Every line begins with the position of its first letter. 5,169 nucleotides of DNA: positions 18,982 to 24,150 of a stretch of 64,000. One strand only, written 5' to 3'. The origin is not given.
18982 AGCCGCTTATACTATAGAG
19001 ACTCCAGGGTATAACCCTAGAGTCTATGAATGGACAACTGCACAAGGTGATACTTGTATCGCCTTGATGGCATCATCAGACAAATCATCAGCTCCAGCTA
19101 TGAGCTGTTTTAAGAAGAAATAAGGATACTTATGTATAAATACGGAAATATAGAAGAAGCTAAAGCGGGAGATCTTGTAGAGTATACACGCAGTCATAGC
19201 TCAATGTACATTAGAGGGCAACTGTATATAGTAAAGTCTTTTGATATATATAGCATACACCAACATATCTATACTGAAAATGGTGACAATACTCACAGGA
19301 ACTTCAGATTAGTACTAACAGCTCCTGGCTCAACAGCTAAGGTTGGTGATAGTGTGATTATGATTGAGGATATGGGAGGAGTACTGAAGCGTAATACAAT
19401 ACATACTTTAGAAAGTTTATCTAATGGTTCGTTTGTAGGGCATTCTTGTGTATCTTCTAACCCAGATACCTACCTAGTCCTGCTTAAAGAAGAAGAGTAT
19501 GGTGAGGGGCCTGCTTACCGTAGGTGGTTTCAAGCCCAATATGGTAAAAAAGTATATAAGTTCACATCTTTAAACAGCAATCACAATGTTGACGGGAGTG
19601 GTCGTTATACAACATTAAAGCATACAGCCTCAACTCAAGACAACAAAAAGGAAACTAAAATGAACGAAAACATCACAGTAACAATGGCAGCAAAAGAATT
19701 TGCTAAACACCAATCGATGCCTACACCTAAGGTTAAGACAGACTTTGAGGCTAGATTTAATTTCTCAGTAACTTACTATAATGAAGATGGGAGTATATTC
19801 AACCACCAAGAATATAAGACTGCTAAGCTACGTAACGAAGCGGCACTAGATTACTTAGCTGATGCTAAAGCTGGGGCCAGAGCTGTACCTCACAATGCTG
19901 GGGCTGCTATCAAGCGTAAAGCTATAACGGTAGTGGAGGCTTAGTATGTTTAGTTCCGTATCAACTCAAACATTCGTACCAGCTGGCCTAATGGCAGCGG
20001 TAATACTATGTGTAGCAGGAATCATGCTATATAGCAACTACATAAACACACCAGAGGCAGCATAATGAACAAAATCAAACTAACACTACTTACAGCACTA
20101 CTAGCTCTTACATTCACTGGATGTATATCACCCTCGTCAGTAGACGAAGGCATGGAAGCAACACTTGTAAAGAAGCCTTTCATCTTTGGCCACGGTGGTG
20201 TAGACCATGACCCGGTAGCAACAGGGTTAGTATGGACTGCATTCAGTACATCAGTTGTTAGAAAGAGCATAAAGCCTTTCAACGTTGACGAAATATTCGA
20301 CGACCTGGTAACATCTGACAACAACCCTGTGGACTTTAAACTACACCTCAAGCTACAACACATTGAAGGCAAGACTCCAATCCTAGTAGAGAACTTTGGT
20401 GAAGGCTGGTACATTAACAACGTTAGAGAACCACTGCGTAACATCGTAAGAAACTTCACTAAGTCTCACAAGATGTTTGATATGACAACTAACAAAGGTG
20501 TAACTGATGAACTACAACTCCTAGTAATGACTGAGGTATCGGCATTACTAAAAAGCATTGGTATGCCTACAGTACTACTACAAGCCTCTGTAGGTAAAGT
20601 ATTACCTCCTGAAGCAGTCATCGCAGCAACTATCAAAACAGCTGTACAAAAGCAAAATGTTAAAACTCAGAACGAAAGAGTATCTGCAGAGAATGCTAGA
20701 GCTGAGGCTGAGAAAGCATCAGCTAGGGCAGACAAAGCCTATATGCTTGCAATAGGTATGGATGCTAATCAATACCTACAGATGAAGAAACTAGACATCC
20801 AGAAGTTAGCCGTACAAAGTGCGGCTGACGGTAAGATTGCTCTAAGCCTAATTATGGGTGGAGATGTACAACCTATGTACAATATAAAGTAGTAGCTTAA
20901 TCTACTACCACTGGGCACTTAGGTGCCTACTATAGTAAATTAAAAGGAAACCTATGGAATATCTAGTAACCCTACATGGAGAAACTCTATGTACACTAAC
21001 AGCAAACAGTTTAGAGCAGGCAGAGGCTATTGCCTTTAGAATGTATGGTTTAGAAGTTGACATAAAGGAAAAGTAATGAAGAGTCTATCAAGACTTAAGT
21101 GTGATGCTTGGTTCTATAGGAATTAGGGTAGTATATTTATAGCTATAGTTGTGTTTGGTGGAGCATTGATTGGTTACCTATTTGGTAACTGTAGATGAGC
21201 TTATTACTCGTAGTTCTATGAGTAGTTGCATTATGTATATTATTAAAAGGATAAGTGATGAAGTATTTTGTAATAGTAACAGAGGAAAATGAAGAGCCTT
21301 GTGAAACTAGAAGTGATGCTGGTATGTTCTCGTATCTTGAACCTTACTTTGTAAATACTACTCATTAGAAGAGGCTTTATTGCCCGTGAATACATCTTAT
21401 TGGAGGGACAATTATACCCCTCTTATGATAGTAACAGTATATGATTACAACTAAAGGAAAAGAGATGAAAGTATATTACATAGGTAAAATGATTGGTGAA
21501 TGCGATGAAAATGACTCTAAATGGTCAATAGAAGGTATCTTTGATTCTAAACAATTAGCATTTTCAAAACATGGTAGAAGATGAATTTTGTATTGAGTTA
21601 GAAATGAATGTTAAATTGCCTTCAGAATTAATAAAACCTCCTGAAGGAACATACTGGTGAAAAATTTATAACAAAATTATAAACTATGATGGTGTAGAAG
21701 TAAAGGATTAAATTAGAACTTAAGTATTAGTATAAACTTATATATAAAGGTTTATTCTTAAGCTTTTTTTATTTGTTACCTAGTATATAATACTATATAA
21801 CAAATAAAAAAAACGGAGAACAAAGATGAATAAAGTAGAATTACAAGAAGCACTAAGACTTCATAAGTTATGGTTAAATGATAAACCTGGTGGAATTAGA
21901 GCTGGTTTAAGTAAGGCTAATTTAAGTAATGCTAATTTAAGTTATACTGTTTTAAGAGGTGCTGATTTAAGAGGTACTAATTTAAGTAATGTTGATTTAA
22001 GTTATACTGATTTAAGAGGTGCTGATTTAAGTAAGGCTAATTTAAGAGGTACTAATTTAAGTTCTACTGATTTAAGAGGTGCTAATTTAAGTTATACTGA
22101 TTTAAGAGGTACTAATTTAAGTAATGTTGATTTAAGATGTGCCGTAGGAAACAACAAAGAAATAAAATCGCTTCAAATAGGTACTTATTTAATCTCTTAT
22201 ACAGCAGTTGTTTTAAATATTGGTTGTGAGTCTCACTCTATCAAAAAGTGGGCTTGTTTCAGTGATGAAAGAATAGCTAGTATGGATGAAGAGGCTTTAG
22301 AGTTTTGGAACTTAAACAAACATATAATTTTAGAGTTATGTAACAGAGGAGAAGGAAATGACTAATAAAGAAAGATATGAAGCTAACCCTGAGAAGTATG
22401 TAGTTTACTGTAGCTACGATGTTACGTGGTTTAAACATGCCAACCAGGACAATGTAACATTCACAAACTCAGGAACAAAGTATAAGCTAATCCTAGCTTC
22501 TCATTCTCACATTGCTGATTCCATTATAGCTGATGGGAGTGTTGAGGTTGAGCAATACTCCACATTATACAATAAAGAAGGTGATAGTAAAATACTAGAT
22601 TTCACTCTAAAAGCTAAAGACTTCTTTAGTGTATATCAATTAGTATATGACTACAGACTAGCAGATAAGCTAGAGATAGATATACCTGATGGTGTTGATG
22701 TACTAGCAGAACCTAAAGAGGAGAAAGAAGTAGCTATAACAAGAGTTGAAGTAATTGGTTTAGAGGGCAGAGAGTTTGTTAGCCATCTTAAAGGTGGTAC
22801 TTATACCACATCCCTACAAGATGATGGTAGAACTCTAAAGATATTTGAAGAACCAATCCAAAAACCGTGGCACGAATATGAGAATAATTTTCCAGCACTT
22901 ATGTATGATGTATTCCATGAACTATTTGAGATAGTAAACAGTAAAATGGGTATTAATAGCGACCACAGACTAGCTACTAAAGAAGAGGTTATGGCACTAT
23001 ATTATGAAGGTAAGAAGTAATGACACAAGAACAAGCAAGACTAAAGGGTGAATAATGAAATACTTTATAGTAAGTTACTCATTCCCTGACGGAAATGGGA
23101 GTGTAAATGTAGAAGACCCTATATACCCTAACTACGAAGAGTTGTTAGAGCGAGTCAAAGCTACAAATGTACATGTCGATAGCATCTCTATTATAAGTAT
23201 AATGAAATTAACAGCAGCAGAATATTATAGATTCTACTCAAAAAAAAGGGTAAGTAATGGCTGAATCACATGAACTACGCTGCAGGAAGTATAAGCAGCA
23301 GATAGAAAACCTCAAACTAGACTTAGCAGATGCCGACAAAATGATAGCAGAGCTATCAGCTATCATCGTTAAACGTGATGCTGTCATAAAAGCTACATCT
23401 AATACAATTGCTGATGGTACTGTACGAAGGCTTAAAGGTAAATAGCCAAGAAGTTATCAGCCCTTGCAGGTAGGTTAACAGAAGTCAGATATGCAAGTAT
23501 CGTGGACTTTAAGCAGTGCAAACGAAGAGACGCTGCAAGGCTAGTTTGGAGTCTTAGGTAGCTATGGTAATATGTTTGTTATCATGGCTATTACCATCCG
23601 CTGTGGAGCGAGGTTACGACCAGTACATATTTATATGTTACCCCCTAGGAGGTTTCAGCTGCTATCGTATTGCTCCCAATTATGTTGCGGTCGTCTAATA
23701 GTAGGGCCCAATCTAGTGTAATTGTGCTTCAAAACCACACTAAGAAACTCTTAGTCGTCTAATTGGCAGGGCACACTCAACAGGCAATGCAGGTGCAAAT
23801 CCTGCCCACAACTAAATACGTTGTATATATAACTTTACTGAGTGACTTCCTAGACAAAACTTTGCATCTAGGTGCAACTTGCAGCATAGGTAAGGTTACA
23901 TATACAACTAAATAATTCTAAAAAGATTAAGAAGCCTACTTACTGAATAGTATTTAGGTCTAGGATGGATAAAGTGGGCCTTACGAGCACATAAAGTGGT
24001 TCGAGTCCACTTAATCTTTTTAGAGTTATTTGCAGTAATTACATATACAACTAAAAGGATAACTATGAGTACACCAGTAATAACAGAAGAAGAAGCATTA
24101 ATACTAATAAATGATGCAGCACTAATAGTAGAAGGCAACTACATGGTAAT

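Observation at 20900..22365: Low-GC island ending in a pentapeptide-repeat (DNA-mimic-like) protein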

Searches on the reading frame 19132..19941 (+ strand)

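Call 5: search_protein_families(library=pfam, proteins=[window:19132-19941:+], max_evalue=0.1)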
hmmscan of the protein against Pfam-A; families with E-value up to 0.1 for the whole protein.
window:19132-19941:+ (270 aa): 2 families
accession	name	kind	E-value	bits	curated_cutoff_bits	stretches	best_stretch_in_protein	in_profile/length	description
PF12358.13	DUF3644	-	0.005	16.9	27.6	1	134-227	42-137/183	Domain of unknown function (DUF3644)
PF21188.2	BRR2_plug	-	0.045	14.6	25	0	161-192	35-65/69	Pre-mRNA-splicing helicase BRR2 plug domain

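Call 20: search_protein_families(library=phrogs, proteins=[window:19132-19941:+], max_evalue=0.01)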
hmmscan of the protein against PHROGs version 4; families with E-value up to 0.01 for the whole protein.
window:19132-19941:+ (270 aa): 0 families

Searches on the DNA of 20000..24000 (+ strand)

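Call 4: search_dna_similar(query=window:20000-24000:+, collection=phages, mode=near, max_rows=30)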
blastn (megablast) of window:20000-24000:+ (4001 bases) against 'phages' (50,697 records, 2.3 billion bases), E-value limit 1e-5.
No match.

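Call 83: search_rna_families(source=window, start=20700, end=22000, threshold=evalue, max_evalue=1)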
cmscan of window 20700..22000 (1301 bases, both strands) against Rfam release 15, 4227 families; matches with E-value up to 1: 3.
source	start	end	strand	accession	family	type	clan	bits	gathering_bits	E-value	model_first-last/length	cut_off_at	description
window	21752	21823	-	RF03719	mir-3914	Gene; miRNA;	-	22.4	97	0.078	1-95/95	no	mir-3914 microRNA precursor family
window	21755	21821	-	RF03578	mir-3910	Gene; miRNA;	-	20.7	95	0.43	1-82/82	no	mir-3910 microRNA precursor family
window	21763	21816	-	RF01265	snR42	Gene; snRNA; snoRNA; HACA-box;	CL00032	17.2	61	0.078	133-188/349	no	Small nucleolar RNA snR42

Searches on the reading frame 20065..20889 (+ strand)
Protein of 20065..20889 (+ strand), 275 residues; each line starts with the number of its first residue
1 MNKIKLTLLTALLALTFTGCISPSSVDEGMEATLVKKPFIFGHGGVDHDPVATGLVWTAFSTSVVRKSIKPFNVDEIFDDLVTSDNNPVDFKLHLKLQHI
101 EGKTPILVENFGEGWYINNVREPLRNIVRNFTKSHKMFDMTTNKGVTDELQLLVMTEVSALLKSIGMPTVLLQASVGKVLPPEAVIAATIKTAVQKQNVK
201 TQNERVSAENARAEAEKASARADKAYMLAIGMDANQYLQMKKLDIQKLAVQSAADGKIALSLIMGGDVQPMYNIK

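Call 5: search_protein_families(library=pfam, proteins=[window:20065-20889:+], max_evalue=0.1)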
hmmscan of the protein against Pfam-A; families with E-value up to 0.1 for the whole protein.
window:20065-20889:+ (275 aa): 1 family
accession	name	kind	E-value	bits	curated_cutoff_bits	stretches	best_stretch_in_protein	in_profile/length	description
PF01145.31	Band_7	-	6.6e-11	43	23.6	1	44-215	14-176/176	SPFH domain / Band 7 family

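Call 20: search_protein_families(library=phrogs, proteins=[window:20065-20889:+], max_evalue=0.01)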
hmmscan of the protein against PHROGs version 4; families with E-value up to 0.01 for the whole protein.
window:20065-20889:+ (275 aa): 2 families
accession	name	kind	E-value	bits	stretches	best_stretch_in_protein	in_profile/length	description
phrog_200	-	other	1.6e-20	74.6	1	3-274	83-359/379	lipoprotein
phrog_2249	-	DNA, RNA and nucleotide metabolism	0.0034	17.1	1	195-262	97-163/802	DNA primase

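Call 54: find_related_loci(query=window:20065-20889:+, collection=viral_contigs, flank=6000)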
Query window:20065-20889:+ (275 aa) in viral_contigs; peptide patterns used: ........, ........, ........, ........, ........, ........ (x = any residue, [..] = any of these).
7 stretches matched a pattern; 4 encode a relative of the query (tblastn E <= 1e-3); 4 distinct loci.
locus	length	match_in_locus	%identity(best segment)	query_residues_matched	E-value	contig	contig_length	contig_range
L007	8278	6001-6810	67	7-274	3e-124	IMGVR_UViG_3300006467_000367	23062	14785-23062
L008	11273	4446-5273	66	1-275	3e-122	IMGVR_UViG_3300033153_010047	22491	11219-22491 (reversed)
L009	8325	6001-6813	64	1-275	5e-118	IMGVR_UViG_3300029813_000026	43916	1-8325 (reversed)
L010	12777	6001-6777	60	3-265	6e-107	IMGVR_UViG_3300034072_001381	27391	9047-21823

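Call 60: search_protein_families(library=padloc, proteins=[window:20065-20889:+], max_evalue=0.01)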
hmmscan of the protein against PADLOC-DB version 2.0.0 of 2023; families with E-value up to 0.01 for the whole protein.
window:20065-20889:+ (275 aa): 1 family
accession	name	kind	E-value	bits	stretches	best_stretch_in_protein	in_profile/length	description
PDLC04679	PDC-M49A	-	0.0065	13.2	0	62-147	387-473/541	-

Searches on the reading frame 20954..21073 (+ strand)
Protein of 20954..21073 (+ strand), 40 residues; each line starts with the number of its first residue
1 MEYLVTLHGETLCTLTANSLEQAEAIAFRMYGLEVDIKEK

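Call 5: search_protein_families(library=pfam, proteins=[window:20954-21073:+], max_evalue=0.1)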
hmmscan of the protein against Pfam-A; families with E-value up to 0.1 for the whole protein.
window:20954-21073:+ (40 aa): 1 family
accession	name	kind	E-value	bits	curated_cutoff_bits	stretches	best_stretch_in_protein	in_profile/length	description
PF14958.11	PAAT-like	-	0.062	13.2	27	1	2-31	49-77/141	ATPase PAAT-like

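Call 20: search_protein_families(library=phrogs, proteins=[window:20954-21073:+], max_evalue=0.01)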
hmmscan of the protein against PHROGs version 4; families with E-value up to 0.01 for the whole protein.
window:20954-21073:+ (40 aa): 0 families

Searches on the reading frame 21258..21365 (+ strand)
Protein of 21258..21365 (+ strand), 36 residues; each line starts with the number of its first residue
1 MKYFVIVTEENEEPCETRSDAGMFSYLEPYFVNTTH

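Call 20: search_protein_families(library=phrogs, proteins=[window:21258-21365:+], max_evalue=0.01)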
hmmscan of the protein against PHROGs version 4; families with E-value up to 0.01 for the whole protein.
window:21258-21365:+ (36 aa): 0 families
